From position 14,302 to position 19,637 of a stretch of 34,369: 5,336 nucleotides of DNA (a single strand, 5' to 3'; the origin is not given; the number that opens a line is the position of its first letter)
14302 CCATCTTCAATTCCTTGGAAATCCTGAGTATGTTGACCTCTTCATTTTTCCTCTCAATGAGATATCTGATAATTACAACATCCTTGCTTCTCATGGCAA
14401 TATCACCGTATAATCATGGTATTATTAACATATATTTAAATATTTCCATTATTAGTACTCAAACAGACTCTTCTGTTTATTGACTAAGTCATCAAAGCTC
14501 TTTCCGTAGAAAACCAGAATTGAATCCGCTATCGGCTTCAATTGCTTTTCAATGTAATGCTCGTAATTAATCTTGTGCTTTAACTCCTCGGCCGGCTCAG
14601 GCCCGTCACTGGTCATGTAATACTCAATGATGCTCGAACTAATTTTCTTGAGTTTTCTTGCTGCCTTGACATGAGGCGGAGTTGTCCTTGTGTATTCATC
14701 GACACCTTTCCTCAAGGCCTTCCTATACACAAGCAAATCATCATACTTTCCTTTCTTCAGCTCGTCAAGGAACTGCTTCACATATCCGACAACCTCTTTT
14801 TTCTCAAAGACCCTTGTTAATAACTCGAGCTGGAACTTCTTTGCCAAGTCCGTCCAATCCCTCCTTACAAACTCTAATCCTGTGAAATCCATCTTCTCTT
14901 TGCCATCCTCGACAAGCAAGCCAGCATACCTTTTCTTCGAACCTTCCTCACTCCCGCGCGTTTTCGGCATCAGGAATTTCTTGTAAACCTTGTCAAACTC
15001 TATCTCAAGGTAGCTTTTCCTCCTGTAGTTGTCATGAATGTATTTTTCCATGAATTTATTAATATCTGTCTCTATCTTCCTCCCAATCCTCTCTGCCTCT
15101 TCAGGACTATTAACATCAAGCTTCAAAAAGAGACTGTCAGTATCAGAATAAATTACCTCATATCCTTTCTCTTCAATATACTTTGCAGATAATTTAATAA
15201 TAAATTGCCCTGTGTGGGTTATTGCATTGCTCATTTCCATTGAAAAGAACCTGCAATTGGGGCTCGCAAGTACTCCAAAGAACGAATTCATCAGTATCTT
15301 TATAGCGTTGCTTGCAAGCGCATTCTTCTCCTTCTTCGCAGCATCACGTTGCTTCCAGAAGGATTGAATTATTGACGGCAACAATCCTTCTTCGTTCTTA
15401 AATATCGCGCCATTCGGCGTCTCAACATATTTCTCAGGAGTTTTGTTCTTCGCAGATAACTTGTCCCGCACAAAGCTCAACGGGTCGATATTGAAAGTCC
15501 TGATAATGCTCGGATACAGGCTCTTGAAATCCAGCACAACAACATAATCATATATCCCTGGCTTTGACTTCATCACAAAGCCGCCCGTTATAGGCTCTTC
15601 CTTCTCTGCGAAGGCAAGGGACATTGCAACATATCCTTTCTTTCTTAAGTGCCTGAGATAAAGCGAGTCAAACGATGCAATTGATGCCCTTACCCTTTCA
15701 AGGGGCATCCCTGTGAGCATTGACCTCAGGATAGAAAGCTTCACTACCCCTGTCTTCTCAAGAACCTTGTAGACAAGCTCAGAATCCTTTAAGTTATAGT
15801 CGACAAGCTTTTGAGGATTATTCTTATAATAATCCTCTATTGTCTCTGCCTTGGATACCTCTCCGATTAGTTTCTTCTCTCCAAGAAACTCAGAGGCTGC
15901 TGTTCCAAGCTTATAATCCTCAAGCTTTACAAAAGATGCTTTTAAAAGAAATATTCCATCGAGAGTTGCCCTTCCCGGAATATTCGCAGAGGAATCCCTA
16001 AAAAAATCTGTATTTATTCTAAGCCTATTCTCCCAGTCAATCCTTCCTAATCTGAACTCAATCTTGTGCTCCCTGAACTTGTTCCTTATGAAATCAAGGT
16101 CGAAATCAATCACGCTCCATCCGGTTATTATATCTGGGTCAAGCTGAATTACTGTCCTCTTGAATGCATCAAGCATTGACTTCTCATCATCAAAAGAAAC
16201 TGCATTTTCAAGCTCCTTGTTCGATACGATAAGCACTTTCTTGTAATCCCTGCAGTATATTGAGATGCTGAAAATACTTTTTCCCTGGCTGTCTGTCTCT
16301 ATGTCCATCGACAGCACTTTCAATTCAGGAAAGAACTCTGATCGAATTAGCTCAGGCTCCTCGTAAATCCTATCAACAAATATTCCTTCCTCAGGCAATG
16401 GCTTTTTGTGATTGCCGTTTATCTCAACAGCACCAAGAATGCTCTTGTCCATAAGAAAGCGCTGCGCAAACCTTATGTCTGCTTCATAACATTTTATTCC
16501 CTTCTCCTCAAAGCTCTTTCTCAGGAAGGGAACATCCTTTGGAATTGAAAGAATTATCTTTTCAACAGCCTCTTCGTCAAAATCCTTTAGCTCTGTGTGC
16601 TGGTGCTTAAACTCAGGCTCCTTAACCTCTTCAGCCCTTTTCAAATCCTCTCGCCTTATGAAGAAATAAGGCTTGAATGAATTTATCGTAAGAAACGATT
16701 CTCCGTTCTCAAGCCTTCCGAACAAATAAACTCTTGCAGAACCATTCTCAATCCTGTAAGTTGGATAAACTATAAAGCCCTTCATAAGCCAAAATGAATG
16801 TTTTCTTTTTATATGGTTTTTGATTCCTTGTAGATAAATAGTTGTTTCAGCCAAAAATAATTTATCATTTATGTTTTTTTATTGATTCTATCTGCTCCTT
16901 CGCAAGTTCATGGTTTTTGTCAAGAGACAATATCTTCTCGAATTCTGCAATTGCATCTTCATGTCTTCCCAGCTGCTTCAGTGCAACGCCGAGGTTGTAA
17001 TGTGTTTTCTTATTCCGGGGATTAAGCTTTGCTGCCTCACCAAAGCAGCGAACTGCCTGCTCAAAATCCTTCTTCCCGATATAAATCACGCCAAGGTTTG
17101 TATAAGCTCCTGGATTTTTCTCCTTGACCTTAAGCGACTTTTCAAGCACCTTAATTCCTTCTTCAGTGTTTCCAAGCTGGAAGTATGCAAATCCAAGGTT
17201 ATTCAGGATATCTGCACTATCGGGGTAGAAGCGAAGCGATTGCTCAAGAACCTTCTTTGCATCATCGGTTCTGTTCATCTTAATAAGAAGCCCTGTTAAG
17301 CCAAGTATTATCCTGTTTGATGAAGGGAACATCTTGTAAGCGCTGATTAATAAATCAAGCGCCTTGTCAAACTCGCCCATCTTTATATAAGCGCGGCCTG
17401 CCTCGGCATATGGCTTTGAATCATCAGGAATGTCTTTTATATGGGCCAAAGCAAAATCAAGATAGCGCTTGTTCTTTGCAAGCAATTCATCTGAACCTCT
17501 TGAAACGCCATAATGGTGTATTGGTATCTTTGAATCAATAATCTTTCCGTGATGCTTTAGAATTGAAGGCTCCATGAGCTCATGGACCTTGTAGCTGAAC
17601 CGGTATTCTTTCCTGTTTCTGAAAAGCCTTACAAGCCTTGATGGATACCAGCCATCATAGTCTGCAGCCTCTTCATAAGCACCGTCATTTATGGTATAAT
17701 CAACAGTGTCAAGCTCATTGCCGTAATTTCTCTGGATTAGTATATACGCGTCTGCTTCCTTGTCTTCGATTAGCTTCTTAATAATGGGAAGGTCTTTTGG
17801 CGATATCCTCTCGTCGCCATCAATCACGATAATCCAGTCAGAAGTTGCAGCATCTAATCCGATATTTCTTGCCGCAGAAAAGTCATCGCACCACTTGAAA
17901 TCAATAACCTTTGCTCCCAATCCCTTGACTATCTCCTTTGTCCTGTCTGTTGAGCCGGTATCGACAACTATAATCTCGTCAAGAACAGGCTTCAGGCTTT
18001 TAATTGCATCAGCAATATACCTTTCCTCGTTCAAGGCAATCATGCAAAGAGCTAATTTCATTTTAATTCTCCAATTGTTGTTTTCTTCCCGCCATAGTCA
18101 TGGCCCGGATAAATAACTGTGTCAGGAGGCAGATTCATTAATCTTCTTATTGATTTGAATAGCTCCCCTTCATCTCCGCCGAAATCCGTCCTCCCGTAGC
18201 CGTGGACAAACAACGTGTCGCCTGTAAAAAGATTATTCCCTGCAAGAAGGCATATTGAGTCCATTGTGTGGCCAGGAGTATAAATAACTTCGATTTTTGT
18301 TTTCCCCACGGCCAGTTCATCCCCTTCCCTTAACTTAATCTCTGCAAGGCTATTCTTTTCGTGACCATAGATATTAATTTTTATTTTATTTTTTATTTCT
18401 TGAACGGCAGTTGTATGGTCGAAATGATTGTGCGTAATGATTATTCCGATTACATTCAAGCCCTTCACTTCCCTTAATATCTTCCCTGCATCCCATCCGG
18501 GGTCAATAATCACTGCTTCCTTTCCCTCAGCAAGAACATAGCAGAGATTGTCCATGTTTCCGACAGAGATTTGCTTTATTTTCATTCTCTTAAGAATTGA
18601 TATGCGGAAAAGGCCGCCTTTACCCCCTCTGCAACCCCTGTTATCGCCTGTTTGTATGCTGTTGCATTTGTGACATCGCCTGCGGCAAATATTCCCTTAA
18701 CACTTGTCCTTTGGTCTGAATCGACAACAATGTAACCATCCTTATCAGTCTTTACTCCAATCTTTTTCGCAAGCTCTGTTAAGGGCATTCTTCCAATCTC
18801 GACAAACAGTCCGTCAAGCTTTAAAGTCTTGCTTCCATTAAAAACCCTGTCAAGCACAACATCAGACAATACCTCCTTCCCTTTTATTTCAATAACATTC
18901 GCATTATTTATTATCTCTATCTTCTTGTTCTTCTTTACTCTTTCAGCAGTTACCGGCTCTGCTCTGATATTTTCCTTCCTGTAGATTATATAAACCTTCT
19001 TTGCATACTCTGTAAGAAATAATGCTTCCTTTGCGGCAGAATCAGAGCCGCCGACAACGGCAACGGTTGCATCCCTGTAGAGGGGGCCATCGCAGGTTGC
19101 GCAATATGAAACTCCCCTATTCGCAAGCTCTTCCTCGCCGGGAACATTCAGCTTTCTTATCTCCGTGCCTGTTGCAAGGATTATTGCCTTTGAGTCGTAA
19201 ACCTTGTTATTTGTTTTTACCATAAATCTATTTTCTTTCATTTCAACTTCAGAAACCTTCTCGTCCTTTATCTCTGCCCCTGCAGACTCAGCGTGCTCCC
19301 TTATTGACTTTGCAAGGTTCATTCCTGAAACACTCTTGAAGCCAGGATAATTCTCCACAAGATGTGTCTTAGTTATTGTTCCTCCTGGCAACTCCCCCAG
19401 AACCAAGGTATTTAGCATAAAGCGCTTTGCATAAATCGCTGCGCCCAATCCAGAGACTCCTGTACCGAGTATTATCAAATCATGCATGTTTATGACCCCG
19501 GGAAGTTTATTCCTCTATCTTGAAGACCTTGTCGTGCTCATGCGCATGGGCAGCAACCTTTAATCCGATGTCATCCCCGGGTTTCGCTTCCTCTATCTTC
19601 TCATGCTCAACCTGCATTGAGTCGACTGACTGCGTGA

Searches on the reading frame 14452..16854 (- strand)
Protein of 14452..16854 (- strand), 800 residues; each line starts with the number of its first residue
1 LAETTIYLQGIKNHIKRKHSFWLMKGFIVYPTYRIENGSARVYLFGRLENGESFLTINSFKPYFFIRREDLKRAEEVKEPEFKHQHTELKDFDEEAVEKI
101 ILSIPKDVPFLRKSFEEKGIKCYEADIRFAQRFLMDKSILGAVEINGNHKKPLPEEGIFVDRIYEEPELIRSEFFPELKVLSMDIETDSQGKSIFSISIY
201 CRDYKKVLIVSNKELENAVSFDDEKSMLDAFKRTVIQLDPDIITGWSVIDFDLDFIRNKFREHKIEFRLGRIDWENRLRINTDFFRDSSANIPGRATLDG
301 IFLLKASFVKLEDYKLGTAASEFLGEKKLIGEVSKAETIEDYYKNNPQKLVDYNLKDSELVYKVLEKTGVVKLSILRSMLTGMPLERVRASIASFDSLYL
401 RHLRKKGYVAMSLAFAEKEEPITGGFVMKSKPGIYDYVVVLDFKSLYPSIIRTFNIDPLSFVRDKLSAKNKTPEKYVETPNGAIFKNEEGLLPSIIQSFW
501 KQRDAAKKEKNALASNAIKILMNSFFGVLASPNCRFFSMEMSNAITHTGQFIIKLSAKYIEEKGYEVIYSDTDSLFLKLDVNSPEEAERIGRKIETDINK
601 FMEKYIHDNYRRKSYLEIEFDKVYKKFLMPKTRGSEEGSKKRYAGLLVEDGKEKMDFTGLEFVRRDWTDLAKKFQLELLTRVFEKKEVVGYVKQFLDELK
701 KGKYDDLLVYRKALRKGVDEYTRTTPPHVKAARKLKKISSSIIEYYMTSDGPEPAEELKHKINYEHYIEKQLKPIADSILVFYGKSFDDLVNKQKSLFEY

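Call 7: search_protein_families(library=pfam, proteins=[window:14452-16854:-], max_evalue=0.001)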
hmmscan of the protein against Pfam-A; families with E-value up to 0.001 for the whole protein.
window:14452-16854:- (800 aa): 4 families
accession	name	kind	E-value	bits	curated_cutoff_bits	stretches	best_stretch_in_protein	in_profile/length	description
PF00136.26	DNA_pol_B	-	7.5e-51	173.8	23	1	397-743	17-397/453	DNA polymerase family B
PF03104.25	DNA_pol_B_exo1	-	1.1e-20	74.5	23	1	121-317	2-240/242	DNA polymerase family B, exonuclease domain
PF03175.18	DNA_pol_B_2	-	4.7e-05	22.9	25.8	0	481-527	338-384/468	DNA polymerase type B, organellar and viral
PF13482.12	RNase_H_2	-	0.00012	22.6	22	1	183-277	3-95/165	RNase_H superfamily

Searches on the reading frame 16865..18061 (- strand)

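Call 7: search_protein_families(library=pfam, proteins=[window:16865-18061:-], max_evalue=0.001)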
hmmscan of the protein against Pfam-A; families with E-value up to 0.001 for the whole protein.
window:16865-18061:- (398 aa): 30 families (the best 25 are shown)
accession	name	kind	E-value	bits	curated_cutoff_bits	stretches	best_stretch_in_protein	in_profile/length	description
PF07719.23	TPR_2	-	2.1e-31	105.8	27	3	319-350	3-34/34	Tetratricopeptide repeat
PF14559.12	TPR_19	-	8.4e-31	106.5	25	3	226-285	2-61/68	Tetratricopeptide repeat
PF13181.12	TPR_8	-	9.5e-31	103.8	25.7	3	353-384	3-34/34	Tetratricopeptide repeat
PF00515.34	TPR_1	-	9.1e-29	98.5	27.8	3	319-350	3-34/34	Tetratricopeptide repeat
PF00535.33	Glycos_transf_2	-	4e-25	89.1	23.3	1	6-123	3-128/168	Glycosyl transferase family 2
PF13414.12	TPR_11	-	3.7e-24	84.6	26.8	3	327-365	4-42/42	TPR repeat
PF13431.12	TPR_17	-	1.4e-21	75.3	24.4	2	272-303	2-33/34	Tetratricopeptide repeat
PF13428.12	TPR_14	-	2.7e-21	74.3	23.5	0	218-255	4-41/44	Tetratricopeptide repeat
PF13432.12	TPR_16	-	3.4e-21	75.8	32.7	2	324-381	4-61/65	Tetratricopeptide repeat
PF13424.12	TPR_12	-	1.6e-20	73.5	30.1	2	282-346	2-74/77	Tetratricopeptide repeat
PF13174.12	TPR_6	-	1.3e-17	63.6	26.3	0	355-380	4-29/33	Tetratricopeptide repeat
PF13374.12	TPR_10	-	1.4e-15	57.2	27.5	1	283-315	2-34/42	Tetratricopeptide repeat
PF13371.12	TPR_9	-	7.2e-15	55.2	35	2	259-317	5-63/73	Tetratricopeptide repeat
PF13176.12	TPR_7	-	6e-13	48.2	27.9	0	319-351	1-35/36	Tetratricopeptide repeat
PF23914.1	TPR_CcmH_CycH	-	1.5e-11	44.8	42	1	207-316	42-154/158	Cytochrome c-type biogenesis protein H TPR domain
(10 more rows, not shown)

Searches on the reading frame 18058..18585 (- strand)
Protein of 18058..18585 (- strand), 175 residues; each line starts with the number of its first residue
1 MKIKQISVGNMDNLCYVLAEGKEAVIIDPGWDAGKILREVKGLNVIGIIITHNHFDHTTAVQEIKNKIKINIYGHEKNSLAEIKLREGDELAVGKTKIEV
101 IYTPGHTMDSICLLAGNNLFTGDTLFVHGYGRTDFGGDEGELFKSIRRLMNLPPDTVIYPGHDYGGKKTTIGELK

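Call 18: search_protein_families(library=pfam, proteins=[window:18058-18585:-], max_evalue=10)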
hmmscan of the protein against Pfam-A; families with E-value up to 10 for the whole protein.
window:18058-18585:- (175 aa): 5 families
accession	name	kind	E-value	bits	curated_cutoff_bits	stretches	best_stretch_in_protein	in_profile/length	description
PF00753.33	Lactamase_B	-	1.4e-27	97.4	22.7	1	13-162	6-196/196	Metallo-beta-lactamase superfamily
PF12706.13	Lactamase_B_2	-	7.4e-06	26.1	27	1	25-77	3-65/200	Beta-lactamase superfamily domain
PF13483.12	Lactamase_B_3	-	0.02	15.3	24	1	14-102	8-79/160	Beta-lactamase superfamily domain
PF23023.1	Anti-Pycsar_Apyc1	-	0.033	14.1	50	1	24-71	31-80/250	Anti-Pycsar protein Apyc1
PF00089.32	Trypsin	-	0.14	12.3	20.6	1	50-137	57-134/220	Trypsin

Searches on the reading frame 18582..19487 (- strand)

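Call 18: search_protein_families(library=pfam, proteins=[window:18582-19487:-], max_evalue=10)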
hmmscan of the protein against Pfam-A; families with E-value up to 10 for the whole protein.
window:18582-19487:- (301 aa): 10 families
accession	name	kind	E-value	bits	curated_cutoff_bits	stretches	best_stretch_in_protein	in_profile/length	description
PF07992.20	Pyr_redox_2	-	1.4e-46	159.6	26.1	1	3-288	2-291/291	Pyridine nucleotide-disulphide oxidoreductase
PF13738.12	Pyr_redox_3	-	4e-26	92.4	30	2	52-270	77-305/305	Pyridine nucleotide-disulphide oxidoreductase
PF00070.33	Pyr_redox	-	2e-11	44.7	22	1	142-212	2-79/82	Pyridine nucleotide-disulphide oxidoreductase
PF01266.30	DAO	-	2.3e-06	27.8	27.9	2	49-113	142-209/353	FAD dependent oxidoreductase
PF01134.28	GIDA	-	5.2e-05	22.9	22.1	2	69-121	109-163/391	Glucose inhibited division protein A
PF00890.30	FAD_binding_2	-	0.00069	19.3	20.4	2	242-274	370-400/414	FAD binding domain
PF03486.20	HI0933_like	-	0.0056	16.6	50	2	58-108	111-164/244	HI0933-like protein Rossmann domain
PF17903.8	KH_KRR1_1st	-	0.0062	17.1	23.4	1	59-105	12-59/81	Krr1 KH1 domain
PF12831.13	FAD_oxidored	-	0.013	15.3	27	1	3-114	1-115/416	FAD dependent oxidoreductase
PF23491.1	bPH_8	-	3.4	8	27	0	187-263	9-77/82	SunI-like bacterial PH domain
